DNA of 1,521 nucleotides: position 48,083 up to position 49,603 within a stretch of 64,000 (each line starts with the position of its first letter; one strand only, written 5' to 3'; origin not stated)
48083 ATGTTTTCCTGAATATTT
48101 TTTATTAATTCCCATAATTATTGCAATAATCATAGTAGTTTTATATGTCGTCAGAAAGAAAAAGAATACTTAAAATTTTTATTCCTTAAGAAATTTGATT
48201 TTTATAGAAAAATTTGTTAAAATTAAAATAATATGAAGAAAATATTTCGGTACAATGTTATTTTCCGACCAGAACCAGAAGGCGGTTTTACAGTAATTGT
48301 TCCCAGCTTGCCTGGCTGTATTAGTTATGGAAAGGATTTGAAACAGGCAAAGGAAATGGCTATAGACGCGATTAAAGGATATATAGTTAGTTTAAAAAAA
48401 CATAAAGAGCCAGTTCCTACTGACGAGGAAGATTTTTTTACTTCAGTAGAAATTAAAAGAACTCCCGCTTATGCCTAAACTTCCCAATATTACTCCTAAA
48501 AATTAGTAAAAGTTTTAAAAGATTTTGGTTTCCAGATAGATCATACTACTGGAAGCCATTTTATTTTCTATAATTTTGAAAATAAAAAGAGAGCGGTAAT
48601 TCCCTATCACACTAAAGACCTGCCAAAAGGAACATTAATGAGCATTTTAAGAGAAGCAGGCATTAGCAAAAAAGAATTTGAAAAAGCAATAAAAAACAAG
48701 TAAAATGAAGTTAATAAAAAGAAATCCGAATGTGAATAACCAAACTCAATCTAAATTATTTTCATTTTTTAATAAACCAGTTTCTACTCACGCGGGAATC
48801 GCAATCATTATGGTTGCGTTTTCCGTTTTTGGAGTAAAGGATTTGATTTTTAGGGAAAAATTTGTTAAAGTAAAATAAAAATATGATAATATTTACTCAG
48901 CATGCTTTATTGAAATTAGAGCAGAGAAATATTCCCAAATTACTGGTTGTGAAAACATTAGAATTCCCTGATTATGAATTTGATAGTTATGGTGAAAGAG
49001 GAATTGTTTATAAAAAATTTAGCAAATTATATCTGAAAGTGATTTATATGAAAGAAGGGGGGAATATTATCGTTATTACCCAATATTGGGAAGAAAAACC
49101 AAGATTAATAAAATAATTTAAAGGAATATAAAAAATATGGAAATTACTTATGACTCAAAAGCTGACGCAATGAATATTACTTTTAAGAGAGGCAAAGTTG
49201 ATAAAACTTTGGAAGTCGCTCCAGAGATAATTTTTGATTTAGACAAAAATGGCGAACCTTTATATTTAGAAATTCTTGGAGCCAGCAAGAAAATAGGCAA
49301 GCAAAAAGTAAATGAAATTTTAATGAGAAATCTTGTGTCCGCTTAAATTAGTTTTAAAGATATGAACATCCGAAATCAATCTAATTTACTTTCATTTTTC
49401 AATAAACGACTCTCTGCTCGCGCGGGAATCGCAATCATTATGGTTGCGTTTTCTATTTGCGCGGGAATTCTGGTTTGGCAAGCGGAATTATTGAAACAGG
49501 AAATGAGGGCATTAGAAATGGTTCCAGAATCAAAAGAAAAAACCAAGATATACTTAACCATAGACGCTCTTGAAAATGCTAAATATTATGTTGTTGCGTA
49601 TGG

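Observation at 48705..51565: Repeated 5' ends of one membrane-protein gene flank the TA cassettes, with an attL/attR-like 33-nt identical core and no visible recombinase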

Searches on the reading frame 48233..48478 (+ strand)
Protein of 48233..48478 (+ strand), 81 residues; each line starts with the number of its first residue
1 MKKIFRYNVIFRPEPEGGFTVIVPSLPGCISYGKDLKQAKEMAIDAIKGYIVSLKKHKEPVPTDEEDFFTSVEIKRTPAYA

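Call 6: search_protein_families(library=pfam, proteins=[window:48233-48478:+], max_evalue=0.01)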
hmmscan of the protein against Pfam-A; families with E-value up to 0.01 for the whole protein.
window:48233-48478:+ (81 aa): 2 families
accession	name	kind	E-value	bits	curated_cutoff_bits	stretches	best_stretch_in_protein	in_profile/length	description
PF15919.11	HicB_lk_antitox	-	1.5e-08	35.3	27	1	7-63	1-57/123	HicB_like antitoxin of bacterial toxin-antitoxin system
PF21748.3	UPF0150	-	0.0012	19.1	27.3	1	14-62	16-64/64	UPF0150-like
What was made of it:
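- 48233..48478 (+): hicB antitoxin. PF15919, E 1.5e-8 (call 6).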

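Call 53: list_cluster_members(proteins=[window:48233-48478:+, window:48705-48878:+, window:48883-49116:+, window:49137-49346:+, window:50713-50952:+, window:50958-51386:+, window:51389-51565:+, window:51676-51891:+, window:51893-52537:+, window:47985-48173:+])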
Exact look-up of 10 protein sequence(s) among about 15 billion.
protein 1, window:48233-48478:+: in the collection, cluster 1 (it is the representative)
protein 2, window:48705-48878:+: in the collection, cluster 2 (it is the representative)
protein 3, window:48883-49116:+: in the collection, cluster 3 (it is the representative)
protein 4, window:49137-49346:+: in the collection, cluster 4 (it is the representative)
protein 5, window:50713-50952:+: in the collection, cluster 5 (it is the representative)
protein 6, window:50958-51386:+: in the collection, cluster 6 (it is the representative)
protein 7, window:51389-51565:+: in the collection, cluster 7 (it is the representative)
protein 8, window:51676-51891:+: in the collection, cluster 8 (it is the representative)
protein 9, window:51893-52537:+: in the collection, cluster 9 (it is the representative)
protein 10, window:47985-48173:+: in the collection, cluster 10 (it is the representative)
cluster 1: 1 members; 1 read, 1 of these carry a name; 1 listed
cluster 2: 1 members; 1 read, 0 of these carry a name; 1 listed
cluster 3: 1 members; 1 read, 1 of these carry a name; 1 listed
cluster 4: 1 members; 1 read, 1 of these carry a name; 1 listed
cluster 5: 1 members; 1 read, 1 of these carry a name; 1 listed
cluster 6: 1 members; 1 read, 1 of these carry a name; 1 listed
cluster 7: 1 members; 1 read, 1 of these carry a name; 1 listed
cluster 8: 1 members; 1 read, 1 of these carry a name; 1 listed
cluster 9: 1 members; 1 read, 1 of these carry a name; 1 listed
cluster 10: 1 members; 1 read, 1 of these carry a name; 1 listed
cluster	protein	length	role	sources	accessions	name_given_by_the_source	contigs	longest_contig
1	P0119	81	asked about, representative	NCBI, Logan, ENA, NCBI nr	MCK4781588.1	type II toxin-antitoxin system HicB family antitoxin [Candidatus Parcubacteria bacterium]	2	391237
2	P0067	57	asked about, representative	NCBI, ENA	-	-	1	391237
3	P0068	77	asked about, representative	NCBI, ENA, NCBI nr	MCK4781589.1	DUF4258 domain-containing protein [Candidatus Parcubacteria bacterium]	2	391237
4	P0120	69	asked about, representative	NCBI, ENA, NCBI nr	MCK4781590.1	DUF2283 domain-containing protein [Candidatus Parcubacteria bacterium]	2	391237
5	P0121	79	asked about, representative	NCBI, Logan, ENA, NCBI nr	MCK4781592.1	AbrB/MazE/SpoVT family DNA-binding domain-containing protein [Candidatus Parcubacteria ...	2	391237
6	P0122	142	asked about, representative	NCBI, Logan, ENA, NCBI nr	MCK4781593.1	PIN domain-containing protein [Candidatus Parcubacteria bacterium]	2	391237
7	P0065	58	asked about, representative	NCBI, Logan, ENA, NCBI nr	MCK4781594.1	hypothetical protein KAS79_01570 [Candidatus Parcubacteria bacterium] | hypothetical protein [Candidatus Parcubacteria bacterium]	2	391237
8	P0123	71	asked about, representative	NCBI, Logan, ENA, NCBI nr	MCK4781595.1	hypothetical protein KAS79_01575 [Candidatus Parcubacteria bacterium] | hypothetical protein [Candidatus Parcubacteria bacterium]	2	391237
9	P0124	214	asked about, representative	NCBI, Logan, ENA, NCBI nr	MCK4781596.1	Fic family protein [Candidatus Parcubacteria bacterium]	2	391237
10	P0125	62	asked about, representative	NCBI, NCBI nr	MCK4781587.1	hypothetical protein KAS79_01530 [Candidatus Parcubacteria bacterium] | hypothetical protein [Candidatus Parcubacteria bacterium]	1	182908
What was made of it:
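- The DUF4258 and DUF2283 proteins are not in the Logan gene set (call 53).
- Tried and rejected: It is better explained by short contigs not being gene-called (call 53).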

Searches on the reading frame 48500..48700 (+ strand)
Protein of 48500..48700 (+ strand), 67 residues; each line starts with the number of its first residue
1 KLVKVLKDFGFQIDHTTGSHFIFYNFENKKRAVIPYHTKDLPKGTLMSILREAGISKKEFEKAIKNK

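Call 6: search_protein_families(library=pfam, proteins=[window:48500-48700:+], max_evalue=0.01)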
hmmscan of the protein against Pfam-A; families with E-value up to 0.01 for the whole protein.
window:48500-48700:+ (67 aa): 1 family
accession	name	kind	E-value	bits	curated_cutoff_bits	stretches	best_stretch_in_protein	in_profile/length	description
PF07927.17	HicA_toxin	-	3.8e-18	65.8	27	1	1-55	3-58/58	HicA toxin of bacterial toxin-antitoxin,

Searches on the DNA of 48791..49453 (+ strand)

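Call 82: search_dna_similar(query=window:48791-49453:+, collection=plasmids, mode=distant, max_rows=5)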
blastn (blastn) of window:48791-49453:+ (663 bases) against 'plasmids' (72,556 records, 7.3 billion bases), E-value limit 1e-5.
No match.

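Call 83: search_dna_similar(query=window:48791-49453:+, collection=phages, mode=distant, max_rows=5)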
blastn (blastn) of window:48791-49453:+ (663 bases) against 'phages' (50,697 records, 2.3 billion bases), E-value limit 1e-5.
No match.

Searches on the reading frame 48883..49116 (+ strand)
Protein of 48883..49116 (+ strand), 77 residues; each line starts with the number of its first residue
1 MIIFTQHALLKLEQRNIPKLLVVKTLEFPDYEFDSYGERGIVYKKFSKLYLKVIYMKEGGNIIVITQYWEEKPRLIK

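Call 6: search_protein_families(library=pfam, proteins=[window:48883-49116:+], max_evalue=0.01)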
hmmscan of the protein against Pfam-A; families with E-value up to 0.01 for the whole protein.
window:48883-49116:+ (77 aa): 1 family
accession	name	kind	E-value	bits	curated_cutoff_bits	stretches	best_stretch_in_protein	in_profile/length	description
PF14076.12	DUF4258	-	4.5e-05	24.1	25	1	4-73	1-64/71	Domain of unknown function (DUF4258)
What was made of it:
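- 48883..49116 (+): DUF4258 protein (RelE/ParE-superfamily toxin candidate). PF14076, E 4.5e-5, 24.1 bits, just below Pfam's 25-bit cutoff (call 6).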

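Call 42: find_homologous_proteins(query=window:48883-49116:+, max_evalue=0.001)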
Query window:48883-49116:+ (77 aa): 51 proteins with E <= 0.001 among 51 candidates.
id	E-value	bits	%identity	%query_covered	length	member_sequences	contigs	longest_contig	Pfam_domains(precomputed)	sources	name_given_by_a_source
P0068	1.9e-43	163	100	100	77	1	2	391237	-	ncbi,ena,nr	ncbi:DUF4258 domain-containing protein [Candidatus Parcubacteria bacterium]|nr:DUF4258 domain-contai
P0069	1.8e-32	128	82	100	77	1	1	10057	PF14076.13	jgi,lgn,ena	-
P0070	4.3e-31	124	78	100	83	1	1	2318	-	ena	-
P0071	3.3e-30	121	76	99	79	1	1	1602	-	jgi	-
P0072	4.5e-30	121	78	99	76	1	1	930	PF14076.13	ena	-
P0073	5.7e-29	117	74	100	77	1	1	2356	PF14076.13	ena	-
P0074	1.6e-28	116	74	100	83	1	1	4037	-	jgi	jgi:hypothetical protein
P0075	1.9e-27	112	73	100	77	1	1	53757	PF14076.13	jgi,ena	-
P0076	2.6e-27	112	73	100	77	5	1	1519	PF14076.13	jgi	jgi:hypothetical protein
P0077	2.8e-27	112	71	100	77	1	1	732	-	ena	-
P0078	3.0e-27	112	71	100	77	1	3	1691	PF14076.13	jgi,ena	-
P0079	4.9e-27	111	70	100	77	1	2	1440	PF14076.13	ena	-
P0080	7.7e-27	110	71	100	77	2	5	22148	PF14076.13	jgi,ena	-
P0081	3.0e-26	109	71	100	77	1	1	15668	PF14076.13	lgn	-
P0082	7.1e-26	107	71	100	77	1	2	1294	PF14076.13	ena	-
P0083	8.4e-26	107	69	100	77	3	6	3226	PF14076.13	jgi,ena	-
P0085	2.0e-25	106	69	100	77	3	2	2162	PF14076.13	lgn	-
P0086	2.1e-25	106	66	100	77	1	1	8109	PF14076.13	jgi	jgi:hypothetical protein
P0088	3.0e-25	105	68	100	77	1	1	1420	PF14076.13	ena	-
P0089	3.5e-25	105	69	100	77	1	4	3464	PF14076.13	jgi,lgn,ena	-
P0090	6.0e-25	104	70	100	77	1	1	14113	PF14076.13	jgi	-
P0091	1.0e-24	104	66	100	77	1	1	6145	PF14076.13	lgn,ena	-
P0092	1.2e-24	103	68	100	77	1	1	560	PF14076.13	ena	-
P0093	1.6e-24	103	68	99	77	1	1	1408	PF14076.13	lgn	-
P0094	1.9e-24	103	69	100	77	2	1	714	PF14076.13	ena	-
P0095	2.4e-24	102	69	100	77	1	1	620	PF14076.13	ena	-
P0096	5.5e-24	101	64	99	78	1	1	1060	PF14076.13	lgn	-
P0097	8.5e-24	101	69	100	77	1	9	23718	PF14076.13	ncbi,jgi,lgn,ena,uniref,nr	ncbi:MAG: hypothetical protein COT33_01950 [Candidatus Nealsonbacteria bacterium CG08_land_8_20_14_0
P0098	1.2e-23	100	64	100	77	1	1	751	PF14076.13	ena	-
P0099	1.3e-23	100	64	100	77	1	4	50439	PF14076.13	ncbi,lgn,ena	-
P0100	3.7e-23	99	64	100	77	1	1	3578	PF14076.13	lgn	-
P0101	4.3e-23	98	62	100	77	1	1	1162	PF14076.13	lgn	-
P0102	4.6e-23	98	70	90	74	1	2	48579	PF14076.13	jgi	jgi:hypothetical protein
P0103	2.0e-22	96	66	100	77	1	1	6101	PF14076.13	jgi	jgi:hypothetical protein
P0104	2.0e-22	96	65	97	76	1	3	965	PF14076.13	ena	-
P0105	6.2e-22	95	68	90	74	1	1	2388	PF14076.13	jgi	jgi:hypothetical protein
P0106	1.2e-21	94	67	90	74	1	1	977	PF14076.13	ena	-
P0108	1.5e-21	94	64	97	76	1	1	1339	PF14076.13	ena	-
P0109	1.5e-21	94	64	100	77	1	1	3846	PF14076.13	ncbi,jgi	jgi:hypothetical protein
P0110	3.0e-21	93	64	100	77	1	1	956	PF14076.13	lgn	-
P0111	3.3e-21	92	61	100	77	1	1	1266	PF14076.13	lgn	-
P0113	1.5e-19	87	65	94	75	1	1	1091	PF14076.13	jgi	-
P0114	1.7e-19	87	61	97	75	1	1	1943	PF14076.13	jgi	-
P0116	7.4e-16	76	58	94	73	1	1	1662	PF14076.13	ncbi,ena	-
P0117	1.6e-15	74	60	94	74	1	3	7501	PF14076.13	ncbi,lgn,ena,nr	ncbi:DUF4258 domain-containing protein [Patescibacteria group bacterium]|nr:DUF4258 domain-containin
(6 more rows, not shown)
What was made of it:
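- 48883..49116 (+): Fifty homologues at 58-87% identity (call 42).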

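Call 43: find_encoding_contigs(protein=P0069, flank=4000, max_places=4)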
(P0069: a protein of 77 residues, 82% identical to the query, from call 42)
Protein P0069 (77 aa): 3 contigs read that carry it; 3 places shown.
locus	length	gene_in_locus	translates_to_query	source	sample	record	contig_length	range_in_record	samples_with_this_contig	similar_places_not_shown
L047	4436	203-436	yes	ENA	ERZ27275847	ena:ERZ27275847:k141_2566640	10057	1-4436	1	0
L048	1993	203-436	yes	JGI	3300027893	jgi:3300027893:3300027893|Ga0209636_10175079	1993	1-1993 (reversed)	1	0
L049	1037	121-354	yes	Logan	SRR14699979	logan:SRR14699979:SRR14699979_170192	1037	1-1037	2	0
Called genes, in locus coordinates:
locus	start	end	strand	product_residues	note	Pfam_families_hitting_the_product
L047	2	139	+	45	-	?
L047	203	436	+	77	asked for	PF14076:DUF4258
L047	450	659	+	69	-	PF10049:DUF2283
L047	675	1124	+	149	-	-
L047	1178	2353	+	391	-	-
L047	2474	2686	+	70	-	PF10049:DUF2283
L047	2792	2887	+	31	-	-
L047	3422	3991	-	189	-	PF00436:SSB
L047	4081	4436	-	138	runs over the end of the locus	PF01250:Ribosomal_S6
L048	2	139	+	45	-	?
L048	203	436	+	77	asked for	PF14076:DUF4258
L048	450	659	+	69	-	PF10049:DUF2283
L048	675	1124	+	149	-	-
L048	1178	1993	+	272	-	?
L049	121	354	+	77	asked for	PF14076:DUF4258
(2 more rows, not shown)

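Call 44: find_encoding_contigs(protein=P0075, flank=4000, max_places=4)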
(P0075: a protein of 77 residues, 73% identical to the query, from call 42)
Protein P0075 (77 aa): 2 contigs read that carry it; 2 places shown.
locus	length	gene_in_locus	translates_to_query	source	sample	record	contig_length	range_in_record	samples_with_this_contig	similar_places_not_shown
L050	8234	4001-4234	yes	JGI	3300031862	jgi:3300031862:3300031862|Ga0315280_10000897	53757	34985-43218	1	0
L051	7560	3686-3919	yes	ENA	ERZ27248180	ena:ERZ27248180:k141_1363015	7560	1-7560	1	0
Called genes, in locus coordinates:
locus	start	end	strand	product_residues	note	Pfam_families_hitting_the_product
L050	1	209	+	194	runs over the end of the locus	-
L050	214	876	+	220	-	PF03848:TehB, PF05148:Methyltransf_8, PF01209:Ubie_methyltran, PF02353:CMAS, PF13489:Methyltransf_23, PF05175:MTS, PF13649:Methyltransf_25, PF13847:Methyltransf_31, +6 more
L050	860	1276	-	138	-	PF00702:Hydrolase, PF13419:HAD_2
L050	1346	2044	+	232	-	PF00702:Hydrolase, PF13419:HAD_2, PF13242:Hydrolase_like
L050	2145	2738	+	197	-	PF00702:Hydrolase, PF13419:HAD_2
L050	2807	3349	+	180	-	PF13302:Acetyltransf_3 (weak), PF13420:Acetyltransf_4 (weak), PF13673:Acetyltransf_10 (weak), PF00583:Acetyltransf_1, PF13508:Acetyltransf_7, PF08445:FR47 (weak)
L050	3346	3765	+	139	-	PF00293:NUDIX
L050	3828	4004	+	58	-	-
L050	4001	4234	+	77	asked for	PF14076:DUF4258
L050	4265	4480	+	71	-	PF10049:DUF2283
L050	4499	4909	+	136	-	PF00293:NUDIX, PF22327:Nudt16-like (weak)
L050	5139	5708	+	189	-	PF18306:LDcluster4, PF18171:LSDAT_prok (weak)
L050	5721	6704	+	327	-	PF01546:Peptidase_M20, PF07687:M20_dimer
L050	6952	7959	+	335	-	PF00579:tRNA-synt_1b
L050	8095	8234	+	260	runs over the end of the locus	PF03437:BtpA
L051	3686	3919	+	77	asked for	PF14076:DUF4258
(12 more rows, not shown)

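Call 45: find_encoding_contigs(protein=P0080, flank=4000, max_places=6)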
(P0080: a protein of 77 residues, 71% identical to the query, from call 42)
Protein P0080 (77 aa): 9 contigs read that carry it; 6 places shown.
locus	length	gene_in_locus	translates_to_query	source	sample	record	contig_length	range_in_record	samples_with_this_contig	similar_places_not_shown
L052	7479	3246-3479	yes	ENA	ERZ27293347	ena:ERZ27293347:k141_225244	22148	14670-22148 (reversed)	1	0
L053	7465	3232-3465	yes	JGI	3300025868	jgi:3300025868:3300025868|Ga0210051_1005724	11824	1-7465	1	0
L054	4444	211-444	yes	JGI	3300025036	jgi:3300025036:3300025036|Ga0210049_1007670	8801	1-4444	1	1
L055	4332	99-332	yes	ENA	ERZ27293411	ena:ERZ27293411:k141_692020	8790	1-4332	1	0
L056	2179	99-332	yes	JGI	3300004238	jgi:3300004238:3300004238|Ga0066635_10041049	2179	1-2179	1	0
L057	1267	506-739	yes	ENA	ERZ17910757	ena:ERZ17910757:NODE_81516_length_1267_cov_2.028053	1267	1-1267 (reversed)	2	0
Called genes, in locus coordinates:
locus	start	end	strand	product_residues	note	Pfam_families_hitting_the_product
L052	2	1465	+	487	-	?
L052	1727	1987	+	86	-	-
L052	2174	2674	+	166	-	-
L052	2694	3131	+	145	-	-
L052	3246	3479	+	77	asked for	PF14076:DUF4258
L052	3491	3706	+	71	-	PF10049:DUF2283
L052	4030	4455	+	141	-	PF00293:NUDIX, PF14815:NUDIX_4 (weak)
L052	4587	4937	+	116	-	-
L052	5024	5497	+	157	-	PF00293:NUDIX, PF02518:HATPase_c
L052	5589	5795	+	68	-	-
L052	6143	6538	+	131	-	PF00072:Response_reg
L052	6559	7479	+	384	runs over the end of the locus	PF08529:NusA_N, PF00575:S1 (faint), PF13184:KH_NusA_1st, PF26594:KH_NusA_2nd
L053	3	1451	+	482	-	?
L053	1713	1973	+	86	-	-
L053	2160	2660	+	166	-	-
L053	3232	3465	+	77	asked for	PF14076:DUF4258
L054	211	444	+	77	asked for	PF14076:DUF4258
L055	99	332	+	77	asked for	PF14076:DUF4258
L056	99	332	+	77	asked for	PF14076:DUF4258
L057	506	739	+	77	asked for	PF14076:DUF4258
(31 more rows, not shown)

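Call 50: find_encoding_contigs(protein=P0070, flank=3000, max_places=4)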
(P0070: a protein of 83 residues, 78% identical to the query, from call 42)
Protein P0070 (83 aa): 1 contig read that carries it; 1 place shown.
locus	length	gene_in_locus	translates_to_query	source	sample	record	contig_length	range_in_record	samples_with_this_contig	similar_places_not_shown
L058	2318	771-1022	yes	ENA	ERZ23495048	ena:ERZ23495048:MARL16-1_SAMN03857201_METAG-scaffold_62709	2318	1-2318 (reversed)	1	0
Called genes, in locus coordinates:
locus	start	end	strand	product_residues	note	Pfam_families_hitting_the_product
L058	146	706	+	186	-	PF01965:DJ-1_PfpI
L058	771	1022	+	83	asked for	-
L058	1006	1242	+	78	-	PF10049:DUF2283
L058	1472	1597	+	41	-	-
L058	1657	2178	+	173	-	PF00466:Ribosomal_L10, PF27436:RL10_C (faint)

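Call 51: find_encoding_contigs(protein=P0074, flank=4000, max_places=4)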
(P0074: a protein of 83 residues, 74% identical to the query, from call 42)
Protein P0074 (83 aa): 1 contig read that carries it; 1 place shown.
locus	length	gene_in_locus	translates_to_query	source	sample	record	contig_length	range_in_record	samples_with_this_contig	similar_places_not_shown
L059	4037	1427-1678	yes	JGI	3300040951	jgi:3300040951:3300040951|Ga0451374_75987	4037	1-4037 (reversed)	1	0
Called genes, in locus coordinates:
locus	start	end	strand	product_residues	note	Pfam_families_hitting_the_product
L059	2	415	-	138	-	?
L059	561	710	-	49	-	-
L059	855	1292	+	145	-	PF01965:DJ-1_PfpI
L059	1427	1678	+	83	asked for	-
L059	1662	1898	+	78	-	PF10049:DUF2283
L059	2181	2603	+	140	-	PF00466:Ribosomal_L10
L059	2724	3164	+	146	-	PF16320:Ribosomal_L12_N, PF00542:Ribosomal_L12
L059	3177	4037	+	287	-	?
